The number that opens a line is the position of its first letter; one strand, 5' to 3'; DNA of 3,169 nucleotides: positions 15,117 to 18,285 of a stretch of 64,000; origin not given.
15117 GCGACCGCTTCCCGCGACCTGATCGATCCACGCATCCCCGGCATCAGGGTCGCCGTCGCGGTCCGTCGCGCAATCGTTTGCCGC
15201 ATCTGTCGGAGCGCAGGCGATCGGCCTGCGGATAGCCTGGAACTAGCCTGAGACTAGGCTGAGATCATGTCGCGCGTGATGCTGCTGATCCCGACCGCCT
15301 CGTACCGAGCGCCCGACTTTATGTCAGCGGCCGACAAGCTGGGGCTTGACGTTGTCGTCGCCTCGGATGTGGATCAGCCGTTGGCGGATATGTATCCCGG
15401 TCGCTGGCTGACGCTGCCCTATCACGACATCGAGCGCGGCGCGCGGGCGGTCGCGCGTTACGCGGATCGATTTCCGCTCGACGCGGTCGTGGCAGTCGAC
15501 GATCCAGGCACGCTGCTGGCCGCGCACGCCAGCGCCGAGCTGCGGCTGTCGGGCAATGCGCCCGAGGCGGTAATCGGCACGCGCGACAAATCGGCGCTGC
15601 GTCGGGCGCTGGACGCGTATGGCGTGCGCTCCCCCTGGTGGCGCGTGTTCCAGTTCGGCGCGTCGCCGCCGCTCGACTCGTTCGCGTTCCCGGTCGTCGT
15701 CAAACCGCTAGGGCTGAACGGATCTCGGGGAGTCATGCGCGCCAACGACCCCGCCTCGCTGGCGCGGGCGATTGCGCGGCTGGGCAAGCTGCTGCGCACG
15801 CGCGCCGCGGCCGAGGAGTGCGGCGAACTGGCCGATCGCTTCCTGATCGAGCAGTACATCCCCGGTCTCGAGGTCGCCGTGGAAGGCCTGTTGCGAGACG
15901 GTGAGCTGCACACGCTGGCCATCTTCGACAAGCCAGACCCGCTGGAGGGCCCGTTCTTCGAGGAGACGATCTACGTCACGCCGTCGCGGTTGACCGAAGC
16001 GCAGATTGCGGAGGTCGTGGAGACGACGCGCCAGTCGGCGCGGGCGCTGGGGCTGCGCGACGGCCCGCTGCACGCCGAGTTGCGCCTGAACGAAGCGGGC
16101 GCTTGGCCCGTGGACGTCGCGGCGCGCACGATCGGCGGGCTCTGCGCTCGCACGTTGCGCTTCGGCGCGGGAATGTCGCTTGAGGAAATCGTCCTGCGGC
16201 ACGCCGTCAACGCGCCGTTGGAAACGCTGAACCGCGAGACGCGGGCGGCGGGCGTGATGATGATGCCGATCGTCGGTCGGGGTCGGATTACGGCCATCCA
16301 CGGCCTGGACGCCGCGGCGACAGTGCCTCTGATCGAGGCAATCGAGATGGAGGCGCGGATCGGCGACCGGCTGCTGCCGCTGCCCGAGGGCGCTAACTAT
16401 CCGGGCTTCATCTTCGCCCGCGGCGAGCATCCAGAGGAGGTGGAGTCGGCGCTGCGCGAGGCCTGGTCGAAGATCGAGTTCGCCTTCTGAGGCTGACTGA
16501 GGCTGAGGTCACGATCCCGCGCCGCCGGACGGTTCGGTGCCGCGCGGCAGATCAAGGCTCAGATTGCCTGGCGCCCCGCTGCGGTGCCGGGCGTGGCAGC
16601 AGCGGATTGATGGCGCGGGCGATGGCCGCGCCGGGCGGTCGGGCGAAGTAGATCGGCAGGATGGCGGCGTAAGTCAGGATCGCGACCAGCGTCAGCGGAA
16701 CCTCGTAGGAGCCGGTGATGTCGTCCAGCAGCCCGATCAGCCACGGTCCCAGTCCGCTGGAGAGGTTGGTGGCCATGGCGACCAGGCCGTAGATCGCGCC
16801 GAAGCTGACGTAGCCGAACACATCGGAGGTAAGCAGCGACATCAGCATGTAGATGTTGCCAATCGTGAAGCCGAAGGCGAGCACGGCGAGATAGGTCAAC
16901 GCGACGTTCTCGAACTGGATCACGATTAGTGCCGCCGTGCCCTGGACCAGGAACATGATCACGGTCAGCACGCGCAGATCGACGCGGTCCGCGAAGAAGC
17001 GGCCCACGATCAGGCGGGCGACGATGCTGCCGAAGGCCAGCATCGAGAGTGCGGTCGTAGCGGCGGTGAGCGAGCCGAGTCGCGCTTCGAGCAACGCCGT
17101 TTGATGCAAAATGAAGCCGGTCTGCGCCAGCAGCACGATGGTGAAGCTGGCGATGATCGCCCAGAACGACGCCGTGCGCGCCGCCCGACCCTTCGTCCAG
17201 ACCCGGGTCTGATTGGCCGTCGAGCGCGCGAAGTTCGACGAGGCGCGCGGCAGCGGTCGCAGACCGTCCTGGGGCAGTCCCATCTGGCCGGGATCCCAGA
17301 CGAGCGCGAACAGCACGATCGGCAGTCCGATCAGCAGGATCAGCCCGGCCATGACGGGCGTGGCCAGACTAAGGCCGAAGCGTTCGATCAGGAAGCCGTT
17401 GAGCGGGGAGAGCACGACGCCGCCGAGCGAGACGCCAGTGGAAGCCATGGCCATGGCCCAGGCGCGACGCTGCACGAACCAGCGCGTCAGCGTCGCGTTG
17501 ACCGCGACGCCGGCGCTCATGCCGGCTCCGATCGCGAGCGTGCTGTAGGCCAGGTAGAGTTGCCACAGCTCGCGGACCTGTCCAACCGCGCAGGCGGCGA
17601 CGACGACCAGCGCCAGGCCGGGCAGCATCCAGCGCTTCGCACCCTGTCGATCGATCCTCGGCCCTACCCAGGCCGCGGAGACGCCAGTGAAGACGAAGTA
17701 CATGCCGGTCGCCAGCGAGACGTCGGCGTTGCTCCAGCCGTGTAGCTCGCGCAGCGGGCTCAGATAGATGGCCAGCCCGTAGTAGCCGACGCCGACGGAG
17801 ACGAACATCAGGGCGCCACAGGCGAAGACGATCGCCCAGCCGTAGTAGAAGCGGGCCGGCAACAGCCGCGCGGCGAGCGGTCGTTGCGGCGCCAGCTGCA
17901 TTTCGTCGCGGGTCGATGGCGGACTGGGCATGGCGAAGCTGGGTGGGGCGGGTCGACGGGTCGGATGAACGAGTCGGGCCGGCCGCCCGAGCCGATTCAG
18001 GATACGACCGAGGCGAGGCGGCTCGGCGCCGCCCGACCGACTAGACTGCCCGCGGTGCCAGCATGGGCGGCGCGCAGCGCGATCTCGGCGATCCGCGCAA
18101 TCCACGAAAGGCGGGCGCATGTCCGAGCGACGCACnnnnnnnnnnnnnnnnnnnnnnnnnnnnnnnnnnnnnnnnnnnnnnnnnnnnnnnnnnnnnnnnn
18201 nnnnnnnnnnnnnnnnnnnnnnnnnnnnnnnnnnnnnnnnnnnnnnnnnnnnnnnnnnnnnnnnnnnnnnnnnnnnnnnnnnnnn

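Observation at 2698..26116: Family of secreted Big_1/invasin-like surface proteins with conserved ends and a hypervariable central cassette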

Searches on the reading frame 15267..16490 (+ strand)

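Call 13: search_protein_families(library=pfam, proteins=[window:15267-16490:+], max_evalue=0.001)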
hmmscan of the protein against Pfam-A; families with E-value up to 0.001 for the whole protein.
window:15267-16490:+ (407 aa): 4 families
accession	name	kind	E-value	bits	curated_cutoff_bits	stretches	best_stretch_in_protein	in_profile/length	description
PF13535.11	ATP-grasp_4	-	1e-31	110.2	27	1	140-294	2-158/160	ATP-grasp domain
PF18603.7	LAL_C2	-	3e-14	53.5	29.4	1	338-405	8-75/78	L-amino acid ligase C-terminal domain 2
PF18130.6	ATPgrasp_N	-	1.1e-07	32.8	27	1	19-94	1-79/81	ATP-grasp N-terminal domain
PF01071.24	GARS_A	-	0.00089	19.6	27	0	108-213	3-104/194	Phosphoribosylglycinamide synthetase, ATP-grasp (A) domain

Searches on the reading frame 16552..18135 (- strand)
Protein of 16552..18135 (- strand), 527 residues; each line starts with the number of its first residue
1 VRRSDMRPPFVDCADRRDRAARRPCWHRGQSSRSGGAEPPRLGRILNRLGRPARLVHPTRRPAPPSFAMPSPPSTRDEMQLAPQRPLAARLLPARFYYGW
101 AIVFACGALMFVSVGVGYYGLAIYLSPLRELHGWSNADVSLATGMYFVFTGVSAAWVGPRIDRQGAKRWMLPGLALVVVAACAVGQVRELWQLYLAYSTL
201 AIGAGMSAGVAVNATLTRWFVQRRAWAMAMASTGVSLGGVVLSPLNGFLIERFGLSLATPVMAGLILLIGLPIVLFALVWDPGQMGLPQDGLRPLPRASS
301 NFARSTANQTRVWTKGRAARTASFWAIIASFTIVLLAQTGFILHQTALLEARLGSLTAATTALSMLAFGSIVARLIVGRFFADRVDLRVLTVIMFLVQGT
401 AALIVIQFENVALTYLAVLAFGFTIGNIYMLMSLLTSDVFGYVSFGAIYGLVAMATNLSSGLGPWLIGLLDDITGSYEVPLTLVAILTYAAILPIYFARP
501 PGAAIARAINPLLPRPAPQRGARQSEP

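Call 13: search_protein_families(library=pfam, proteins=[window:16552-18135:-], max_evalue=0.001)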
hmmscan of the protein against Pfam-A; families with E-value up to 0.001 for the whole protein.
window:16552-18135:- (527 aa): 1 family
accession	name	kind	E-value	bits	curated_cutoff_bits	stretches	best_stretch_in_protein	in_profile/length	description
PF07690.21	MFS_1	-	2.8e-29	102.6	33.4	2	109-440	3-323/347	Major Facilitator Superfamily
